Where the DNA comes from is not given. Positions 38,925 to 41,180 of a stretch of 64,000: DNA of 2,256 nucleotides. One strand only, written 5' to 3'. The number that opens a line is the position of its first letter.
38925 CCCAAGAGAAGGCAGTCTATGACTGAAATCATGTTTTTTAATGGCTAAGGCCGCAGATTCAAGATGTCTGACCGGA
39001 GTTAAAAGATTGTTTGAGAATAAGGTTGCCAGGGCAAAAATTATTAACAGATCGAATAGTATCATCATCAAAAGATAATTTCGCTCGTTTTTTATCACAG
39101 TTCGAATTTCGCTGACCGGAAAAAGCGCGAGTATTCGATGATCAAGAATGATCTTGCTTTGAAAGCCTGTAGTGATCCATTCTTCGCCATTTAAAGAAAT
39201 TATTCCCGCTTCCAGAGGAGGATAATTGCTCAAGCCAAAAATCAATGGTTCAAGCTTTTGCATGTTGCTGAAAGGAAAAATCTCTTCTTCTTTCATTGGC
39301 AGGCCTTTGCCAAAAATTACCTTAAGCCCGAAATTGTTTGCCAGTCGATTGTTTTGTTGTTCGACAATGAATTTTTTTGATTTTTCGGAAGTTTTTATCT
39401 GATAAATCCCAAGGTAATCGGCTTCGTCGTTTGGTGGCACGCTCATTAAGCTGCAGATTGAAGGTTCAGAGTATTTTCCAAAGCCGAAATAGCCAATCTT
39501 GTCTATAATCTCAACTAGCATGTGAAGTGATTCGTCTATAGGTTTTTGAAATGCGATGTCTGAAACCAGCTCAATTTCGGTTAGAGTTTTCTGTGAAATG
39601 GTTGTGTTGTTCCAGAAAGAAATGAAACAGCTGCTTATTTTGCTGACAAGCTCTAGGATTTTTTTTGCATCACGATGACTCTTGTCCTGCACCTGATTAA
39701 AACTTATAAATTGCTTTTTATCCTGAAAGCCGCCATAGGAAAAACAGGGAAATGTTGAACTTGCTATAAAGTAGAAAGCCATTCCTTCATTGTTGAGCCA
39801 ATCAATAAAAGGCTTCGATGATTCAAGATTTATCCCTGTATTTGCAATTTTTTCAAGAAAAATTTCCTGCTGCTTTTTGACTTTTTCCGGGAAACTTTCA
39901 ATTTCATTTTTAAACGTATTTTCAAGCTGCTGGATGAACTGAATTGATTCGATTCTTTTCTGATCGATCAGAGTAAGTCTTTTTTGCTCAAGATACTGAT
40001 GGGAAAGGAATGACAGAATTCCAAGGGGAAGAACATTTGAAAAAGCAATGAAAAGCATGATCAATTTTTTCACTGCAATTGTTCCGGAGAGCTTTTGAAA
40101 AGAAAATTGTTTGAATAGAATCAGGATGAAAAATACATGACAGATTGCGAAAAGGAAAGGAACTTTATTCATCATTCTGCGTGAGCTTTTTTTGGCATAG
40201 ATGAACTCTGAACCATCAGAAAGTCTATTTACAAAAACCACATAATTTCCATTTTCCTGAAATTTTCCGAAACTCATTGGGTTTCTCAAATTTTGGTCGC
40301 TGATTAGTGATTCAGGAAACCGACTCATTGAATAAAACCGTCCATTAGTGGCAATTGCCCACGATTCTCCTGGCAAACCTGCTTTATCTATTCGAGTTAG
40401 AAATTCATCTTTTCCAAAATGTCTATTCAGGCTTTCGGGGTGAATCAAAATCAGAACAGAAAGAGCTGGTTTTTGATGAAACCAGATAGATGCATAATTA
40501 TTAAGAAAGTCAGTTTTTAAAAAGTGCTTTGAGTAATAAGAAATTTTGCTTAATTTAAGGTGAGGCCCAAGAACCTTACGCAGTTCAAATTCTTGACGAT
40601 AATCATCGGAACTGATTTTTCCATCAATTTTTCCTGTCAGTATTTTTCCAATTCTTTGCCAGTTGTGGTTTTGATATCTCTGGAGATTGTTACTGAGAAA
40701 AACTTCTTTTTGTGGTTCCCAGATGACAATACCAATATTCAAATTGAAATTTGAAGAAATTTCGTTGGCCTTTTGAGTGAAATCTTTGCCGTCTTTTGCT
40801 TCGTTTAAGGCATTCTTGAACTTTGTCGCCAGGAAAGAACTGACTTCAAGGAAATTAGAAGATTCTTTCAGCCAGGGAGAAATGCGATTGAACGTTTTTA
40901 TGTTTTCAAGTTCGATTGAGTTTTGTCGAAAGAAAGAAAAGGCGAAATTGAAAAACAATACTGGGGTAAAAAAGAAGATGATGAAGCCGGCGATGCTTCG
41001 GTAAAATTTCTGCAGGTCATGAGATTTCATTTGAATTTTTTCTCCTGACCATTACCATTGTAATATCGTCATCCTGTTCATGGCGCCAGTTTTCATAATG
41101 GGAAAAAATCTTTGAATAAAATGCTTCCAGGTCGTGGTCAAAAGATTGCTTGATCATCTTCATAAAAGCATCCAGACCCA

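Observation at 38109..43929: Two translationally coupled paralogous sensor-HAMP-PP2C phosphatases of about 970 aa each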

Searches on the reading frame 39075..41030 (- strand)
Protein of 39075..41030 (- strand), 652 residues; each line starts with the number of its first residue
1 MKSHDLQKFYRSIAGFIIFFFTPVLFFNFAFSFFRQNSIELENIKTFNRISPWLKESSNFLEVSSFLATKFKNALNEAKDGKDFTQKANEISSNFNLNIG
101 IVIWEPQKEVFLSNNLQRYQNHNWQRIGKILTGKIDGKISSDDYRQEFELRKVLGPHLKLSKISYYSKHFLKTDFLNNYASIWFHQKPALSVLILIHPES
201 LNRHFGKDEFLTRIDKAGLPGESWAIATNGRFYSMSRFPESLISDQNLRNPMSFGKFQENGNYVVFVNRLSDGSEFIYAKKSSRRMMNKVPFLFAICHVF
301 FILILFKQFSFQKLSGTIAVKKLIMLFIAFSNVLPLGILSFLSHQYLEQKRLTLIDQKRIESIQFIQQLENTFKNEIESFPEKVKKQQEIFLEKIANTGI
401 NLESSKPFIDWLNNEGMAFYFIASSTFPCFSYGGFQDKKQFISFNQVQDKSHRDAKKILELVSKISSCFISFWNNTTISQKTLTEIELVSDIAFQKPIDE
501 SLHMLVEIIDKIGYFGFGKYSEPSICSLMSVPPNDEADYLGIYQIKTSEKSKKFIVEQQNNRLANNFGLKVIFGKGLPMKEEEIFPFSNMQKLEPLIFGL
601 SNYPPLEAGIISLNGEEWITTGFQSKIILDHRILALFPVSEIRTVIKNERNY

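Call 25: find_homologous_proteins(query=A1, max_evalue=0.001)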
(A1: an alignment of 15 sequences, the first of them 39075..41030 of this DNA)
Query A1 (15 sequences) (652 aa, profile of the alignment): 6 proteins with E <= 0.001 among 8000 candidates.
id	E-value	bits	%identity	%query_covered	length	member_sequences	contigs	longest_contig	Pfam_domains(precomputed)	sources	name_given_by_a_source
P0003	6.4e-233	793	39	98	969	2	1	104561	PF07228.18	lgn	-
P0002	3.6e-232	790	40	98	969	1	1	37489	PF07228.18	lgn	-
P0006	5.0e-216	737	19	81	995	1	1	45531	PF00672.31,PF07228.18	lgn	-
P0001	6.2e-216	737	100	100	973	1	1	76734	PF00672.31,PF07228.18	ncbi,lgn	ncbi:MAG: SpoIIE family protein phosphatase [Candidatus Rifleibacteriota bacterium]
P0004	2.7e-215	735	33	99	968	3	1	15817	PF00672.31,PF07228.18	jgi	-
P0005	4.0e-202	691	26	98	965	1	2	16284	PF00672.31,PF07228.18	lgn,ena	-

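Call 38: search_protein_representatives(alignment_id=A2)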
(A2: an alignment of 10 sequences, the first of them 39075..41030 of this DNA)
Query: 10 sequences, 674 profile positions. Proteins with E-value up to 0.001 (for the whole library): 590; up to 1e-10: 377; up to 1e-30: 200. The best 150 are listed.
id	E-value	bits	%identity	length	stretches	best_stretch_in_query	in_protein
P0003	1.0e-257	873.2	-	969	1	1-673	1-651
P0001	1.1e-237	807.0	-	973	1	1-674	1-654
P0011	1.9e-218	743.5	-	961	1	1-674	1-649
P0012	7.2e-218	741.5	-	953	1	11-674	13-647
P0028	3.1e-191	653.5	-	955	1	7-673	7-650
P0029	3.9e-162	557.4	-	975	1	5-674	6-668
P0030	2.1e-150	518.6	-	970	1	1-673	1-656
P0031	5.8e-145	500.6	-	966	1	5-674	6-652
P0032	1.7e-144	499.1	-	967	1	8-672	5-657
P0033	2.1e-137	475.7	-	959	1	1-673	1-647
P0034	8.4e-130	450.5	-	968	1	13-674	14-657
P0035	2.5e-128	445.7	-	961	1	9-672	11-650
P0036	3.3e-126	438.6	-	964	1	15-673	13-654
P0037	6.4e-126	437.7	-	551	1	8-553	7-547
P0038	1.4e-125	436.5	-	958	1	10-673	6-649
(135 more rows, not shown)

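Call 40: predict_structure(alignment_id=A2)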
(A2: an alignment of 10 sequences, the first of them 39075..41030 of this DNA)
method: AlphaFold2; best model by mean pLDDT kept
length: 652 residues; sequences in the alignment: 10
mean_pLDDT: 75.3   pTM: 0.48
mean pLDDT of the five models: 75.3, 74.5, 72.4, 70.7, 68.2
residues with pLDDT >= 90: 38; 70-90: 439; 50-70: 154; < 50: 21
segments of 3 or more residues with pLDDT < 50: 447-450, 510-518
pLDDT, mean of each block of 10 residues (from residue 1): 61 72 75 77 85 83 87 91 92 89 86 86 87 83 78 74 75 65 87 87 84 85 85 81 74 77 85 84 66 74 64 53 68 75 84 87 83 82 83 77 78 77 69 66 56 64 73 73 66 56 56 46 71 70 76 77 65 56 55 72 75 83 76 81 88 80
secondary structure, 60 per line:
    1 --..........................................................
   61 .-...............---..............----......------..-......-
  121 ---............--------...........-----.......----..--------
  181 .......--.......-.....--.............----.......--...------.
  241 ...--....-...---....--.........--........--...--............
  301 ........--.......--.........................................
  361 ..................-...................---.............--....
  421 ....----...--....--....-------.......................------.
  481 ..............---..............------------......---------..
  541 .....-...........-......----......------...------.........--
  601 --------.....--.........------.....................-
elements in order: H3-61 H63-77 H81-94 E99-104 H114-119 H124-135 H144-154 H160-166 E181-187 E190-196 H198-202 H205-217 E222-228 E231-233 H240-243 H246-249 E257-260 E263-271 E274-281 H289-308 H311-317 H320-378 H380-398 H402-414 E417-424 E429-431 E434-437 E440-443 H451-473 H480-494 H498-511 E524-529 E539-545 H547-557 H559-564 E569-574 H590-598 E609-613 E616-624 E631-638 H639-651

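Call 46: fold_search(model_id=the predicted structure, library=pdb)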
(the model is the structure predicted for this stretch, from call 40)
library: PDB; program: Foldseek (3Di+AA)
matches with E <= 10: 883; with E <= 0.001: 3
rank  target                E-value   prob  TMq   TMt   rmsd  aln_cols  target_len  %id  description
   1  9a69_B                8.4e-06  1.00  0.15  0.15  81.1       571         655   11  Integrative model of MCPB-MCPC by crosslinking MS and deep learning (released 2024-09-18)
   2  8bmv_A                7.2e-04  0.99  0.14  0.29  12.1       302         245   12  Ligand binding domain of the P. Putida receptor McpH in complex with Uric acid (released 2024-07-24)
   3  4xmq_A                9.8e-04  1.00  0.19  0.38  11.4       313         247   10  Crystal structure of the sensory domain of the Campylobacter jejuni chemoreceptor Tlp3 (CcmL) (released 2015-11-04)
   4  4xmr_B                1.1e-03  1.00  0.18  0.35  11.4       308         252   11  Crystal structure of the sensory domain of the Campylobacter jejuni chemoreceptor Tlp3 (CcmL) with isoleucine bound. (released 2015-11-04)
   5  6w3o_A                1.9e-03  1.00  0.19  0.36  11.6       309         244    9  Crystal structure of ligand-binding domain of Campylobacter jejuni chemoreceptor Tlp3 in complex with 4-methylisoleuci (released 2020-05-20)
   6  6w3r_A                2.2e-03  0.99  0.19  0.36  11.5       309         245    9  Crystal structure of ligand-binding domain of Campylobacter jejuni chemoreceptor Tlp3 in complex with 3-methylisoleuci (released 2020-05-20)
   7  9a65_B                2.2e-03  0.97  0.21  0.21  77.4       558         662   13  Integrative model of YVAQ-MCPB by crosslinking MS and deep learning (released 2024-09-18)
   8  6w3r_B                2.5e-03  1.00  0.18  0.36  11.0       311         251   10  Crystal structure of ligand-binding domain of Campylobacter jejuni chemoreceptor Tlp3 in complex with 3-methylisoleuci (released 2020-05-20)
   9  4xmr_A                4.4e-03  0.99  0.19  0.37  11.2       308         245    9  Crystal structure of the sensory domain of the Campylobacter jejuni chemoreceptor Tlp3 (CcmL) with isoleucine bound. (released 2015-11-04)
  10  6w3s_A                6.0e-03  0.99  0.19  0.38  11.4       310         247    9  Crystal structure of ligand-binding domain of Campylobacter jejuni chemoreceptor Tlp3 in complex with L-leucine (released 2020-05-20)
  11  6w3x_A                8.6e-03  0.93  0.17  0.32  11.7       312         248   10  Crystal structure of ligand-binding domain of Campylobacter jejuni chemoreceptor Tlp3 in complex with L-valine (released 2020-05-20)
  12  6iop_B                9.6e-03  0.98  0.19  0.38  12.1       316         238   12  The ligand binding domain of Mlp24 (released 2019-03-20)
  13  6w3p_A                1.0e-02  0.97  0.19  0.37  10.6       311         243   10  Crystal structure of ligand-binding domain of Campylobacter jejuni chemoreceptor Tlp3 in complex with beta-methylnorle (released 2020-05-20)
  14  9rc2                  1.0e-02  0.69  0.14  0.24  13.2       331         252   11  DvhD, periplasmic domain (released 2026-03-04)
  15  7prq_B                1.2e-02  0.95  0.19  0.32  11.9       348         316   10  Structure of the ligand binding domain of the PctD (PA4633) chemoreceptor of Pseudomonas aeruginosa PAO1 in complex wi (released 2022-05-11)
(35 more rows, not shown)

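Call 78: search_protein_families(library=pfam, alignment_id=A3, max_evalue=1)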
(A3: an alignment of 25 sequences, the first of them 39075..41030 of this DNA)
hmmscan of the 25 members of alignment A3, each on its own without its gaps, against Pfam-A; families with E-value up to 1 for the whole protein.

A. member 1, window:39075-41030:- (652 aa): 1 family
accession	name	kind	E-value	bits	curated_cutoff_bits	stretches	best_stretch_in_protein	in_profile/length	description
PF15818.10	CCDC73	-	0.13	10.6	27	1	362-401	430-469/1050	Coiled-coil domain-containing protein 73 family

B. families by the number of members that match (of 25 scanned): 28 families (the first 25 are shown)
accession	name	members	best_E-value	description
PF01284.28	MARVEL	2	0.012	Membrane-associating domain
PF15059.11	Speriolin_C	2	0.022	Speriolin C-terminus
PF19845.4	DUF6320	1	0.0012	Family of unknown function (DUF6320)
PF19007.6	DUF5736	1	0.0071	Domain of unknown function (DUF5736)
PF03600.22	CitMHS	1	0.011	Citrate transporter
PF17214.9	KH_TffA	1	0.019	Transcription termination factor FttA, KH domain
PF03233.18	Cauli_AT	1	0.021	Aphid transmission protein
PF23219.2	LAMB1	1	0.028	LAMB1-4 helical domain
PF22571.1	LiaI-LiaF-TM_PspC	1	0.033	PspC transmembrane region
PF12888.12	Lipid_bd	1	0.048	Lipid-binding putative hydrolase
PF10326.15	7TM_GPCR_Str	1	0.051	Serpentine type 7TM GPCR chemoreceptor Str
PF07332.16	Phage_holin_3_6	1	0.067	Putative Actinobacterial Holin-X, holin superfamily III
PF13143.11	DUF3986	1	0.077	Protein of unknown function (DUF3986)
PF07764.18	Omega_Repress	1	0.09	Omega Transcriptional Repressor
PF22365.1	PfNDH2_hel_ins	1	0.098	PfNDH2 helical insertion domain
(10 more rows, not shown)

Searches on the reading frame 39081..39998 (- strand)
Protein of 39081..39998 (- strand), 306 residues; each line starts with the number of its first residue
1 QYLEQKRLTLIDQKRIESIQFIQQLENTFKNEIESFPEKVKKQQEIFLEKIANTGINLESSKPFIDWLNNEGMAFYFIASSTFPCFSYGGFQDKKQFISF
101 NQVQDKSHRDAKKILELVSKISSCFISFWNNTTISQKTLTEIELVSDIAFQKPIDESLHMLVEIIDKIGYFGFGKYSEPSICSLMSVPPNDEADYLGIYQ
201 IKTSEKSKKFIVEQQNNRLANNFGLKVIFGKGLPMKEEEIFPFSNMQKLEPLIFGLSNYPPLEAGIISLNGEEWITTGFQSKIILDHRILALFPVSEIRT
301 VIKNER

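Call 93: predict_structure(alignment_id=A6)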
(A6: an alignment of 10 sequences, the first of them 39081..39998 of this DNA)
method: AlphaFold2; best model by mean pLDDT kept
length: 306 residues; sequences in the alignment: 10
mean_pLDDT: 77.0   pTM: 0.71
mean pLDDT of the five models: 77.0, 75.7, 73.5, 72.7, 72.5
residues with pLDDT >= 90: 35; 70-90: 190; 50-70: 72; < 50: 9
segments of 3 or more residues with pLDDT < 50: 102-108
pLDDT, mean of each block of 10 residues (from residue 1): 92 91 88 87 88 81 84 71 68 65 49 71 79 72 61 69 79 67 78 84 78 74 73 53 69 83 87 89 80 90 90
secondary structure, 60 per line:
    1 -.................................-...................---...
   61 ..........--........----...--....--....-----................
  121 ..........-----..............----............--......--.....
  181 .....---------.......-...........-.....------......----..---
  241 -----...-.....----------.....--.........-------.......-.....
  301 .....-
elements in order: H2-34 H36-54 H58-70 E73-80 E85-87 E90-93 E96-99 H105-130 H136-149 H154-164 E168-173 E176-185 E195-201 H203-213 H215-219 E226-231 H250-254 E265-269 E272-280 E288-294 H296-305

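Call 95: fold_search(model_id=the predicted structure, library=pdb)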
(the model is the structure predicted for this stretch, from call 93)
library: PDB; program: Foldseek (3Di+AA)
matches with E <= 10: 778; with E <= 0.001: 53
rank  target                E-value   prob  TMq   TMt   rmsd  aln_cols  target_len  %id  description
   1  8bmv_A                6.5e-06  1.00  0.25  0.30  11.0       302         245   13  Ligand binding domain of the P. Putida receptor McpH in complex with Uric acid (released 2024-07-24)
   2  4xmq_B                1.3e-05  1.00  0.30  0.34   9.0       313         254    9  Crystal structure of the sensory domain of the Campylobacter jejuni chemoreceptor Tlp3 (CcmL) (released 2015-11-04)
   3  8bmv_B                1.3e-05  1.00  0.27  0.32  10.4       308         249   13  Ligand binding domain of the P. Putida receptor McpH in complex with Uric acid (released 2024-07-24)
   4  6ioq                  2.5e-05  1.00  0.30  0.35  10.6       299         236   11  The ligand binding domain of Mlp24 with glycine (released 2019-03-06)
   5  9a69_B                3.0e-05  0.99  0.27  0.16  13.3       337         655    8  Integrative model of MCPB-MCPC by crosslinking MS and deep learning (released 2024-09-18)
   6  9a65_B                4.6e-05  1.00  0.36  0.20  10.0       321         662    9  Integrative model of YVAQ-MCPB by crosslinking MS and deep learning (released 2024-09-18)
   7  4xmr_B                4.6e-05  1.00  0.33  0.37   9.3       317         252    9  Crystal structure of the sensory domain of the Campylobacter jejuni chemoreceptor Tlp3 (CcmL) with isoleucine bound. (released 2015-11-04)
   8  6e0a_B                5.3e-05  1.00  0.31  0.35  10.5       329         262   10  Crystal Structure of Helicobacter pylori TlpA Chemoreceptor Ligand Binding Domain (released 2018-09-12)
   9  6w3o_A                5.6e-05  1.00  0.34  0.39   8.7       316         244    9  Crystal structure of ligand-binding domain of Campylobacter jejuni chemoreceptor Tlp3 in complex with 4-methylisoleuci (released 2020-05-20)
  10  6w3r_A                5.6e-05  1.00  0.34  0.39   8.7       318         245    9  Crystal structure of ligand-binding domain of Campylobacter jejuni chemoreceptor Tlp3 in complex with 3-methylisoleuci (released 2020-05-20)
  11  4xmr_A                6.0e-05  1.00  0.34  0.40   8.6       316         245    9  Crystal structure of the sensory domain of the Campylobacter jejuni chemoreceptor Tlp3 (CcmL) with isoleucine bound. (released 2015-11-04)
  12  6w3s_A                6.0e-05  1.00  0.34  0.39   8.8       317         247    8  Crystal structure of ligand-binding domain of Campylobacter jejuni chemoreceptor Tlp3 in complex with L-leucine (released 2020-05-20)
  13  7k5n                  6.0e-05  0.98  0.26  0.30  10.9       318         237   11  Ligand binding domain (tandem PAS/dCache) of Aeromonas caviae diguanylate cyclase with proline bound (released 2021-08-18)
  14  7prq_B                6.0e-05  0.97  0.28  0.27  12.4       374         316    9  Structure of the ligand binding domain of the PctD (PA4633) chemoreceptor of Pseudomonas aeruginosa PAO1 in complex wi (released 2022-05-11)
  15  4xmq_A                7.7e-05  1.00  0.33  0.37   8.9       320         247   10  Crystal structure of the sensory domain of the Campylobacter jejuni chemoreceptor Tlp3 (CcmL) (released 2015-11-04)
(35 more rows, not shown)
